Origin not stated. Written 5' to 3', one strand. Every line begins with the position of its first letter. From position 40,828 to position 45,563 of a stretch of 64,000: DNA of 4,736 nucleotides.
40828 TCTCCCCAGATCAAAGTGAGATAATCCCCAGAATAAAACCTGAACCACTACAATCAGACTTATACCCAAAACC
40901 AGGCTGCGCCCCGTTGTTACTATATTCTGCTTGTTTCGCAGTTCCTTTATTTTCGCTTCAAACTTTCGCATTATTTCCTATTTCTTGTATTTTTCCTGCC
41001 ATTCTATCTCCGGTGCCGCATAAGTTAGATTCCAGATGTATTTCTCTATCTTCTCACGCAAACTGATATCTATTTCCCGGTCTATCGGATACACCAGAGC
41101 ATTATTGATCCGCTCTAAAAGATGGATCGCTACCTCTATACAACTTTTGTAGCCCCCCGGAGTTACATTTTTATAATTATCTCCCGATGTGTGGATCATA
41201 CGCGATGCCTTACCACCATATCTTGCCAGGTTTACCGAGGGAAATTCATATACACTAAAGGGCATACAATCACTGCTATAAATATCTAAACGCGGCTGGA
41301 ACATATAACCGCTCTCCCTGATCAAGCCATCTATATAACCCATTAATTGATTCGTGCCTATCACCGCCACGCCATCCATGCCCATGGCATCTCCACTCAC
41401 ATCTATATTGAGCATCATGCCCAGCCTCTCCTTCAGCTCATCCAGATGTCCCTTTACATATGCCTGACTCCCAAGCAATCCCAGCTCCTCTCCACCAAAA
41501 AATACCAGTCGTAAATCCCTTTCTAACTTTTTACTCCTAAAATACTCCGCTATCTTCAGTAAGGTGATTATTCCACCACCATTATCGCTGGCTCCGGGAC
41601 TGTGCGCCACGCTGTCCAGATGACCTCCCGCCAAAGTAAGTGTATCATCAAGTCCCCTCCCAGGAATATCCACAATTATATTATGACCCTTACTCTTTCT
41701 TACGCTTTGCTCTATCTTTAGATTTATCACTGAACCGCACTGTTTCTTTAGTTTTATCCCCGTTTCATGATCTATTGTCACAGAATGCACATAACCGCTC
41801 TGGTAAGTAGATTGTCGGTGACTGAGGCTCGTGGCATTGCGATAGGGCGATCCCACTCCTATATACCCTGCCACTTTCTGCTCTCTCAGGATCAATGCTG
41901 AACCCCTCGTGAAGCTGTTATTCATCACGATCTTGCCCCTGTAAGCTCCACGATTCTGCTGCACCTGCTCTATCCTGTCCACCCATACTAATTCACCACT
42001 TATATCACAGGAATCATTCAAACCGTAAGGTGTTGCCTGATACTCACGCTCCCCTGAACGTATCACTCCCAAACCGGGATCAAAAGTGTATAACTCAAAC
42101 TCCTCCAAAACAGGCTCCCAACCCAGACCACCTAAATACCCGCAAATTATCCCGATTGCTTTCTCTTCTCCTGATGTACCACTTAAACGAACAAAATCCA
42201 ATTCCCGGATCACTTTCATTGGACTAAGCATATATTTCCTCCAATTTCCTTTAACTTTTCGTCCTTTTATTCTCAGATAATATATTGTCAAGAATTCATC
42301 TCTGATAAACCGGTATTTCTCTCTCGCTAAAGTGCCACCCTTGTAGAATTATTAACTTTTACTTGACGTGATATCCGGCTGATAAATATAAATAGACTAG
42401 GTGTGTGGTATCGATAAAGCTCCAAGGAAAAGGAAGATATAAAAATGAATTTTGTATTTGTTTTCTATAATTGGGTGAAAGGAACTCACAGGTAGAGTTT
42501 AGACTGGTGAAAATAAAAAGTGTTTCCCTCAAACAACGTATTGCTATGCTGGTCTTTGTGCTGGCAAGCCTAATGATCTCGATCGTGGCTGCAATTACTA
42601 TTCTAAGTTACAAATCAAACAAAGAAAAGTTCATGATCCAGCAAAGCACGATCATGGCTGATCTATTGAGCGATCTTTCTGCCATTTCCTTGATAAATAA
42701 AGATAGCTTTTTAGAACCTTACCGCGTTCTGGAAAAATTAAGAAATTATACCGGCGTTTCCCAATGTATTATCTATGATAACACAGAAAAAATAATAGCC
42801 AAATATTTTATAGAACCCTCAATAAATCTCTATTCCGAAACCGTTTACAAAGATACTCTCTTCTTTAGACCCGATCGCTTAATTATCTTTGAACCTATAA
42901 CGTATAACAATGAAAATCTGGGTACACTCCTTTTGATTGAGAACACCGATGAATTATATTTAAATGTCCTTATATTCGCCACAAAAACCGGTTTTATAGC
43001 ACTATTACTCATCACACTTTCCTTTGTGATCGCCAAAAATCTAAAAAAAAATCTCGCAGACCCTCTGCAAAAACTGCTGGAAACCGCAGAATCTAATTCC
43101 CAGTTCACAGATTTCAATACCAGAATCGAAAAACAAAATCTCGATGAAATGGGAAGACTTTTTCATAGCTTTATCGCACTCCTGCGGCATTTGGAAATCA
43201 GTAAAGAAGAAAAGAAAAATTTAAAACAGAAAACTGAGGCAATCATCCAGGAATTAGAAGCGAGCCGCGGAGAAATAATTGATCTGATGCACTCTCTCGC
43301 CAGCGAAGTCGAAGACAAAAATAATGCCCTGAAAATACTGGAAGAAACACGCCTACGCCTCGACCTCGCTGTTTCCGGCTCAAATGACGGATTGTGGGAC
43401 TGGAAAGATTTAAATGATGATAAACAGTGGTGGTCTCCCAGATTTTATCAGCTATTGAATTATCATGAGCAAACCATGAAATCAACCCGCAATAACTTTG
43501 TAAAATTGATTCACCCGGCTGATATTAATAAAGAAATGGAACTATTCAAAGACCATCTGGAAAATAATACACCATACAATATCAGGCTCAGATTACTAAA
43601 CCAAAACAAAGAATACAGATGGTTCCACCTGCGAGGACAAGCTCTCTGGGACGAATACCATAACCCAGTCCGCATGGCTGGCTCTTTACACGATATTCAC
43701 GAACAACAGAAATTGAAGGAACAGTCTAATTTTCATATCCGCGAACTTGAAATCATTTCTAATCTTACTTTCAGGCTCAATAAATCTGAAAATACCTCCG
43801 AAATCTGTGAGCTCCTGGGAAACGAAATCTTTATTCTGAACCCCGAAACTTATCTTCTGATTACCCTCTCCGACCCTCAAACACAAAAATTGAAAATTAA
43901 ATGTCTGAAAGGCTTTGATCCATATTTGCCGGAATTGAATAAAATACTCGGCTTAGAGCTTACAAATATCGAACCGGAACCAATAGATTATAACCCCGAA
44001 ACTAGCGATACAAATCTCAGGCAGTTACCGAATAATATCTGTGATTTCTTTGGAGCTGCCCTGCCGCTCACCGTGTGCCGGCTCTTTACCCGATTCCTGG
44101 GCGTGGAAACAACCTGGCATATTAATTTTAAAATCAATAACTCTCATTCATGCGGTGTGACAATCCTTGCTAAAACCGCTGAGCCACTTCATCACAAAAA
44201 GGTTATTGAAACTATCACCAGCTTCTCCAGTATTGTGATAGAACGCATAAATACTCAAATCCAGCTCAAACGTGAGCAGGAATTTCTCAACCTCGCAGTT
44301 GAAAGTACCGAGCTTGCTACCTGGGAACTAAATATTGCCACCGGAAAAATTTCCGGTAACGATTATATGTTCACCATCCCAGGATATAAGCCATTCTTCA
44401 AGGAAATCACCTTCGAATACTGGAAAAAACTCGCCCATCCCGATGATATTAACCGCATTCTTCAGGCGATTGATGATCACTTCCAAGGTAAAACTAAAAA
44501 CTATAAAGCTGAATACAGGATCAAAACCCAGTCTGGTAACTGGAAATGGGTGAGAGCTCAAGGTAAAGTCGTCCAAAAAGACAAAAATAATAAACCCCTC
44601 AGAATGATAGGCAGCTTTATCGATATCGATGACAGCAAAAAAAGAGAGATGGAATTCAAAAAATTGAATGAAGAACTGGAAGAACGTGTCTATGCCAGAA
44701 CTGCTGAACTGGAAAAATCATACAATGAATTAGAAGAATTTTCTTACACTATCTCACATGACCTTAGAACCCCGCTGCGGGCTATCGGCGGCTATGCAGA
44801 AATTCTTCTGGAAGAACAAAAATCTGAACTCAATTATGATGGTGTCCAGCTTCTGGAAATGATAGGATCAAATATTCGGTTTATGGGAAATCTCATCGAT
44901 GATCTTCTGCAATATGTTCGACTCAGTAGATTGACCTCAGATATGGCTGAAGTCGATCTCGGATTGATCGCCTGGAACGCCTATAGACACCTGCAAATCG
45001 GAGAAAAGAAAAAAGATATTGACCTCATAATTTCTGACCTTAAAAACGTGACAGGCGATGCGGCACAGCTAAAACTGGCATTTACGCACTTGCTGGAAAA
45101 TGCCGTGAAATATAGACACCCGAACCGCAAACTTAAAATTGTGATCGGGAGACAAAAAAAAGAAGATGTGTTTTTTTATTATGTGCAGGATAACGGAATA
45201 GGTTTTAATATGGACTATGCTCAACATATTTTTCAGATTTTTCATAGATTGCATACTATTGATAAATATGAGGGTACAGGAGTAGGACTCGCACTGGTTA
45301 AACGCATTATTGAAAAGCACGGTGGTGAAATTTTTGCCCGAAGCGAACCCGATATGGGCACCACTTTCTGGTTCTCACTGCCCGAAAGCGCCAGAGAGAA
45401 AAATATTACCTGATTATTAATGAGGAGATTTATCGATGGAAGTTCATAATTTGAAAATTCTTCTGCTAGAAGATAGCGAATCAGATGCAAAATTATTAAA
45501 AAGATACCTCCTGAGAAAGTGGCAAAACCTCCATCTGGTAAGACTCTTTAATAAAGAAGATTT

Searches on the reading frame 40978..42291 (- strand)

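Call 82: search_protein_families(library=pfam, proteins=[window:40978-42291:-], max_evalue=0.001)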
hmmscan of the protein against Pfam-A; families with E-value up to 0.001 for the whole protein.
window:40978-42291:- (437 aa): 2 families
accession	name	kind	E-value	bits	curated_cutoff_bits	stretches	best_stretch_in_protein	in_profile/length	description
PF04389.22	Peptidase_M28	-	1.2e-30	107.1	21.3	1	204-391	1-192/193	Peptidase family M28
PF01546.33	Peptidase_M20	-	6.4e-07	29.9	24.6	1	227-298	26-97/206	Peptidase family M20/M25/M40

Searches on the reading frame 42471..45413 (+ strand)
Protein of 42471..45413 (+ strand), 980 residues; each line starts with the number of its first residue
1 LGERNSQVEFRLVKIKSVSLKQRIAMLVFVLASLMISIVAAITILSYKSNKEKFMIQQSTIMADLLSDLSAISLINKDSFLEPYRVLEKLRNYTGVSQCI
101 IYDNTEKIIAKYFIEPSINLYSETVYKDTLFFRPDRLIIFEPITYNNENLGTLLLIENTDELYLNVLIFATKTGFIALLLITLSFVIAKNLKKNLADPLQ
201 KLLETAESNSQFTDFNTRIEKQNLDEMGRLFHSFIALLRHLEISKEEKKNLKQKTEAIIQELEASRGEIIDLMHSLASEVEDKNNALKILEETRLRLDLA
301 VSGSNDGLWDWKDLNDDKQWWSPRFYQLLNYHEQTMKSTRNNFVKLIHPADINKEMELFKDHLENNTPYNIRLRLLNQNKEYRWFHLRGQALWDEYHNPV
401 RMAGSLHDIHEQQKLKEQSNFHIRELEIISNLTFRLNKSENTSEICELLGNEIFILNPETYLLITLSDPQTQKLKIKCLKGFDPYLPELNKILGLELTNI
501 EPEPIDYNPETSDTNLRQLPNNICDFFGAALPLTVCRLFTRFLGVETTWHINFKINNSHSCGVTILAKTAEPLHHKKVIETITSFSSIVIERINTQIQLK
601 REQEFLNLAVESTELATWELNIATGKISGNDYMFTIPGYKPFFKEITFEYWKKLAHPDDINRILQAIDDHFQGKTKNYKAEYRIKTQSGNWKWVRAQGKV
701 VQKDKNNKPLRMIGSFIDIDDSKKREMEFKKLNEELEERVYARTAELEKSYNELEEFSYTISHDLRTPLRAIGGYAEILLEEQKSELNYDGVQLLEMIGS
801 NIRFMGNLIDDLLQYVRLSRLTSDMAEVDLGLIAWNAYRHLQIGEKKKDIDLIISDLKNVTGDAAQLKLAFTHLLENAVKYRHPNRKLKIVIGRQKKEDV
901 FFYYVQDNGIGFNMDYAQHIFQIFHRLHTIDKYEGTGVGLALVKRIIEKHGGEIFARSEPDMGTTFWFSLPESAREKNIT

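Call 11: search_protein_families(library=pfam, proteins=[window:42471-45413:+], max_evalue=0.001)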
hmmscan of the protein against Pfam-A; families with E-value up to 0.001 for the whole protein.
window:42471-45413:+ (980 aa): 5 families
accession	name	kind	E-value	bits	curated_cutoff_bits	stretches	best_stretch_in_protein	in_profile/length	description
PF08447.18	PAS_3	-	5.8e-39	132.7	25.6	2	321-404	4-87/89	PAS fold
PF02518.31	HATPase_c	-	7e-24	84.8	26.4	1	862-972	1-109/111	Histidine kinase-, DNA gyrase B-, and HSP90-like ATPase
PF00512.31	HisKA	-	2e-13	50.6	26.9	1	754-818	2-63/66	His Kinase A (phospho-acceptor) domain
PF13426.13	PAS_9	-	2.1e-06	28.4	27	0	319-411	14-103/103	PAS domain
PF14598.12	PAS_11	-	7.8e-05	23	25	0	638-709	23-94/109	PAS domain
